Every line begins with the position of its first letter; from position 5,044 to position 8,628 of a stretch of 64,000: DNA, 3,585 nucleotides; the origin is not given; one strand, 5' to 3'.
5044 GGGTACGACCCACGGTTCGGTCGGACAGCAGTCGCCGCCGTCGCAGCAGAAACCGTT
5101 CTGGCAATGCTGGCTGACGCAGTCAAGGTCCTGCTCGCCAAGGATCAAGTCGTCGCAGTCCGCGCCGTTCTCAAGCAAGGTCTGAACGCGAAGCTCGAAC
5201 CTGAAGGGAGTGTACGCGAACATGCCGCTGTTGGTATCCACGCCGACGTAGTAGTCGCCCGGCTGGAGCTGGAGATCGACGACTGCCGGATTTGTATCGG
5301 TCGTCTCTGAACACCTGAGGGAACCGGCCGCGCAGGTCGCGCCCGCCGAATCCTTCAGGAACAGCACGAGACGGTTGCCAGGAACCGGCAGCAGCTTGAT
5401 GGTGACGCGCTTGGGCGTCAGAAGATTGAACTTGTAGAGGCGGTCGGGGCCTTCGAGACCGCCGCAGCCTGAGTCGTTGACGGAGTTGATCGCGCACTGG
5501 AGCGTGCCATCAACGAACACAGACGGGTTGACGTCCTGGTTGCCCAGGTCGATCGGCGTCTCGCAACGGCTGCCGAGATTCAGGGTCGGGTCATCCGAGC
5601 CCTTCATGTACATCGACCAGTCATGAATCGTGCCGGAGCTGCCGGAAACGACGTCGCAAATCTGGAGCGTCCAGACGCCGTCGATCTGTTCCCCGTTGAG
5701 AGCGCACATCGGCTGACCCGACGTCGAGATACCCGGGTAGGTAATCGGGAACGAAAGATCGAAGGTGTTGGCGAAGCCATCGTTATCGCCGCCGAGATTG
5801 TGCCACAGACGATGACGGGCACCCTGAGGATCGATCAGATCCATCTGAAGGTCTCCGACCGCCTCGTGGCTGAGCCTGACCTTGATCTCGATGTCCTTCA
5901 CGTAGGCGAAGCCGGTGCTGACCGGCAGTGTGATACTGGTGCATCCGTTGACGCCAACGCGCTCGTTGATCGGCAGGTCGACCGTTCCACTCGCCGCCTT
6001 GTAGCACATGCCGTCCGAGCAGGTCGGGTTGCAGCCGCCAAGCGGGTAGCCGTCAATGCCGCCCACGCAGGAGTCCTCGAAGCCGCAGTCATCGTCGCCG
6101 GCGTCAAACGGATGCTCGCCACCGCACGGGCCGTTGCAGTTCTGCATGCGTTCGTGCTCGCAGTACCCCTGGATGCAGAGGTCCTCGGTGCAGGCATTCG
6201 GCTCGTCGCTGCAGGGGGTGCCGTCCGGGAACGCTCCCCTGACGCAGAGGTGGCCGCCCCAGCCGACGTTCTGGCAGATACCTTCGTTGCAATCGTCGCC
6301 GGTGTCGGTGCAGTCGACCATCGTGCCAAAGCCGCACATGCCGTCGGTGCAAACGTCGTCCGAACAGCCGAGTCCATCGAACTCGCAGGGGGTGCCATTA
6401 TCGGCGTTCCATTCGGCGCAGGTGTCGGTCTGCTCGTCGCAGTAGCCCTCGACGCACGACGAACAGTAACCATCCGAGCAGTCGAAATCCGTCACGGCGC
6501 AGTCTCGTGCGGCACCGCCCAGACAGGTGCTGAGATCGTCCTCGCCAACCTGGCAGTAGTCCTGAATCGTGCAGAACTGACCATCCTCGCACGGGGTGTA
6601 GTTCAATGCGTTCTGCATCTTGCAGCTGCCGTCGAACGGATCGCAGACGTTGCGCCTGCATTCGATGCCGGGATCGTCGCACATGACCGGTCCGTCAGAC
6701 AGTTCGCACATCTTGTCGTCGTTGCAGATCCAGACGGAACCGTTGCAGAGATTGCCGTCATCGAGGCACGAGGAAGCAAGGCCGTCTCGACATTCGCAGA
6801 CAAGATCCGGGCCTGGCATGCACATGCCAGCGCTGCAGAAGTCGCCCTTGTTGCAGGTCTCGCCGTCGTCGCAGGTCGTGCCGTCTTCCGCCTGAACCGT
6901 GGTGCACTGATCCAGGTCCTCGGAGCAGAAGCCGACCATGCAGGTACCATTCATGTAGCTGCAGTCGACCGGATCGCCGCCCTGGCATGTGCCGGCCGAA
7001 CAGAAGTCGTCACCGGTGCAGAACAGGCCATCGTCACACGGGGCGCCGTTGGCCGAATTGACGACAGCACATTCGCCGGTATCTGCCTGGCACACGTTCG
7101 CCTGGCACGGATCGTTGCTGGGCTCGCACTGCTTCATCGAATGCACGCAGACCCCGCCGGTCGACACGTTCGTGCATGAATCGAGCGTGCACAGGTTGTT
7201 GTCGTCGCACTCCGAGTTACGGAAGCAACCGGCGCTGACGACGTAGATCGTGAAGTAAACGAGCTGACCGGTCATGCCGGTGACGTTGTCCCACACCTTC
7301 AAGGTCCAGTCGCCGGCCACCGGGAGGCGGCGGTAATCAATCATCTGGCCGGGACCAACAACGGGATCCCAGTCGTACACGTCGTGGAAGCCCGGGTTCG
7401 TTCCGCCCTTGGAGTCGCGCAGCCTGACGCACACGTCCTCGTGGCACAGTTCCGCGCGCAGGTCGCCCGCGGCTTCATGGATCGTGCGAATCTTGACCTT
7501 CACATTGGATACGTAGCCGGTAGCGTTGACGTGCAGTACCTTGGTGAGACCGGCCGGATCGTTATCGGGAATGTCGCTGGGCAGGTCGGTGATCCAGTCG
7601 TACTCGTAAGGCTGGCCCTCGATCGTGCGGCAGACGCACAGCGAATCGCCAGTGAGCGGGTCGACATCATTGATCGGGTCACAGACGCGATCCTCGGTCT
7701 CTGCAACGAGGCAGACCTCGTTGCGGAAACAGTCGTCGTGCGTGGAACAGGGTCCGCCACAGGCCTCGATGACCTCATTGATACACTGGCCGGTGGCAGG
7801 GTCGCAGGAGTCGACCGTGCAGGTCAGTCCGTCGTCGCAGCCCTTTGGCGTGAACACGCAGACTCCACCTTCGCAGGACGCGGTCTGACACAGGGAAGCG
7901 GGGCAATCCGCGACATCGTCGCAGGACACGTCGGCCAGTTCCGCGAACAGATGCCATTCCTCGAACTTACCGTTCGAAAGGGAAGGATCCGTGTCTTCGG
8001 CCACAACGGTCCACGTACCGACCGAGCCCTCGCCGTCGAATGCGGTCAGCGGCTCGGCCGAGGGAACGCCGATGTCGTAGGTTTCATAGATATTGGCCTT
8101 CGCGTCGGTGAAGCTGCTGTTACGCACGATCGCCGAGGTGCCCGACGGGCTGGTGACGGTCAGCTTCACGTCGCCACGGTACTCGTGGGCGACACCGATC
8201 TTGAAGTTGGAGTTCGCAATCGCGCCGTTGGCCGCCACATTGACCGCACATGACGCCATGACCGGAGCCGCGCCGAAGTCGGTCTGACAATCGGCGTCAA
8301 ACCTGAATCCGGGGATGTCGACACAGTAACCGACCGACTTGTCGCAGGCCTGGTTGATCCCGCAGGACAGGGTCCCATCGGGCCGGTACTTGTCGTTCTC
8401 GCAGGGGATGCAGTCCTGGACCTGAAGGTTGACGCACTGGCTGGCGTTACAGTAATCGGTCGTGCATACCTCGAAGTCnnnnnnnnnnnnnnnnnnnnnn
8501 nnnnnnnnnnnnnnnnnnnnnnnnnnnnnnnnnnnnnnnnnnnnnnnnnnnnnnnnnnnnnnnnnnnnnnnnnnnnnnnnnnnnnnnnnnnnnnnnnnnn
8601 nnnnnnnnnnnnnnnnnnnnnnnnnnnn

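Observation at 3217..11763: Giant 2,848-aa cysteine-dense mosaic lipoprotein with no recognisable catalytic domain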

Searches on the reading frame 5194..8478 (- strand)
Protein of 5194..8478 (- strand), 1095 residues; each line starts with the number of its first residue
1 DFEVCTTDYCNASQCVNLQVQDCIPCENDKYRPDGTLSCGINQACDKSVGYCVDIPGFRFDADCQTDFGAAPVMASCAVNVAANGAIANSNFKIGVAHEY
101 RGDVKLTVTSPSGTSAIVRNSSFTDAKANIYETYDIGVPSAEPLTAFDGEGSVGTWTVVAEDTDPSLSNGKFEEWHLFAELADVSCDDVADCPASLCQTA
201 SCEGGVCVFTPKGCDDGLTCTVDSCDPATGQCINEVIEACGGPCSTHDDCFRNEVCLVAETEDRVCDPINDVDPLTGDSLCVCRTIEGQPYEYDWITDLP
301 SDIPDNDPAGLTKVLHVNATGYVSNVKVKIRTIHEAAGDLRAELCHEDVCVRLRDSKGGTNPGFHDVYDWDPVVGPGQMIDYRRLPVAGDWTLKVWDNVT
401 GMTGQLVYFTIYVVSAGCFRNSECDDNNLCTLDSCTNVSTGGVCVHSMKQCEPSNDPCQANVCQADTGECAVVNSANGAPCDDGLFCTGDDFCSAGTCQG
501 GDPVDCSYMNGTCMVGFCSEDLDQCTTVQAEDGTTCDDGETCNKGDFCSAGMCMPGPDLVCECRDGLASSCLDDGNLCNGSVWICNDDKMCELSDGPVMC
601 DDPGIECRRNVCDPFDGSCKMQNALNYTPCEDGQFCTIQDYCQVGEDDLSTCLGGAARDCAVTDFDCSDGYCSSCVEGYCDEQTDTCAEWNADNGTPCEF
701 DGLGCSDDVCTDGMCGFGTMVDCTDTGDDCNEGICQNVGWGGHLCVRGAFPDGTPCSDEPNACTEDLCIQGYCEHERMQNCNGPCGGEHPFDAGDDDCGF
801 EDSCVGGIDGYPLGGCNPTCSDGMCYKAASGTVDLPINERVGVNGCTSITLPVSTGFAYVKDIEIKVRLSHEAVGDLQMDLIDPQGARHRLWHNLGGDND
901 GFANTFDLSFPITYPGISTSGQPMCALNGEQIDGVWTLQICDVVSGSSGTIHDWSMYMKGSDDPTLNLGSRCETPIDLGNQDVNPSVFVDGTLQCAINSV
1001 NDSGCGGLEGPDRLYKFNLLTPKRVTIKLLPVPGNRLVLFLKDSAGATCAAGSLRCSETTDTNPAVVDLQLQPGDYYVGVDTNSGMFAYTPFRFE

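Call 65: search_solved_structures(query=window:5194-8478:-, max_evalue=0.1)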
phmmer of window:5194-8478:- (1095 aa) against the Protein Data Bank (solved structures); distinct sequences matched with E-value up to 0.1: 2.
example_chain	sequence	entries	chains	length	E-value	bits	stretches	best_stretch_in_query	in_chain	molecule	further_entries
3wqb_A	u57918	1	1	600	0.048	14.6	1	844-947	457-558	Extracellular serine protease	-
3hjr_A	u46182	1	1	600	0.048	14.6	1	844-947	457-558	Extracellular serine protease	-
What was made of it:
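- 5599..5928 (-): P-domain 3 (aa 1946-2055). Weak match to the C-terminal part (residues 457-558) of the Aeromonas sobria extracellular serine protease chain 3hjr/3wqb (call 65).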

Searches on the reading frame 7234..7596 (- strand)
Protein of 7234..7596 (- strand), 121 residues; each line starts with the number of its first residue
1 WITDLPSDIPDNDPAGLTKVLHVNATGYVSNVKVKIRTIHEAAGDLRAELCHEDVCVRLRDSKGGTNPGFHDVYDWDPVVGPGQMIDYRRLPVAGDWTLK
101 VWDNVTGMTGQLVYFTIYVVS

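Call 9: search_protein_families(library=pfam, proteins=[window:7234-7596:-], max_evalue=10)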
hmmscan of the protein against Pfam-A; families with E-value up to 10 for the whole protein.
seq(121 aa): 2 families
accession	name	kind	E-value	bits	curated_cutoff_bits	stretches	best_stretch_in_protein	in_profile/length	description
PF01483.27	P_proprotein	-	0.00018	21.9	21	1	30-117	2-84/86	Proprotein convertase P-domain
PF06366.19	FlhE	-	0.00078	19.9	25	1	24-75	24-74/106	Flagellar protein FlhE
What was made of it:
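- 7240..7563 (-): P-domain 2 (aa 1401-1508), borderline. PF01483, 21.9 bits against a cutoff of 21 (call 9).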

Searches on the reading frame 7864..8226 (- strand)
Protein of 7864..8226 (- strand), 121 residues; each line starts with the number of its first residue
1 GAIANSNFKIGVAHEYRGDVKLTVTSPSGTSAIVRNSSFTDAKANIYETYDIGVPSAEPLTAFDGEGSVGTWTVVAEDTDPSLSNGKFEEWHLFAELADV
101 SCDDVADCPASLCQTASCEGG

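Call 9: search_protein_families(library=pfam, proteins=[window:7864-8226:-], max_evalue=10)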
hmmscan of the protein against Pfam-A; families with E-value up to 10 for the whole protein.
seq(121 aa): 1 family
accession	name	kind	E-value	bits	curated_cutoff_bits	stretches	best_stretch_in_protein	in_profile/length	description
PF01483.27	P_proprotein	-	1.1e-11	45.1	21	1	9-93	7-84/86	Proprotein convertase P-domain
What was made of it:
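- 7939..8208 (-): P-domain 1 (aa 1186-1275). PF01483, 45.1 bits (call 9).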
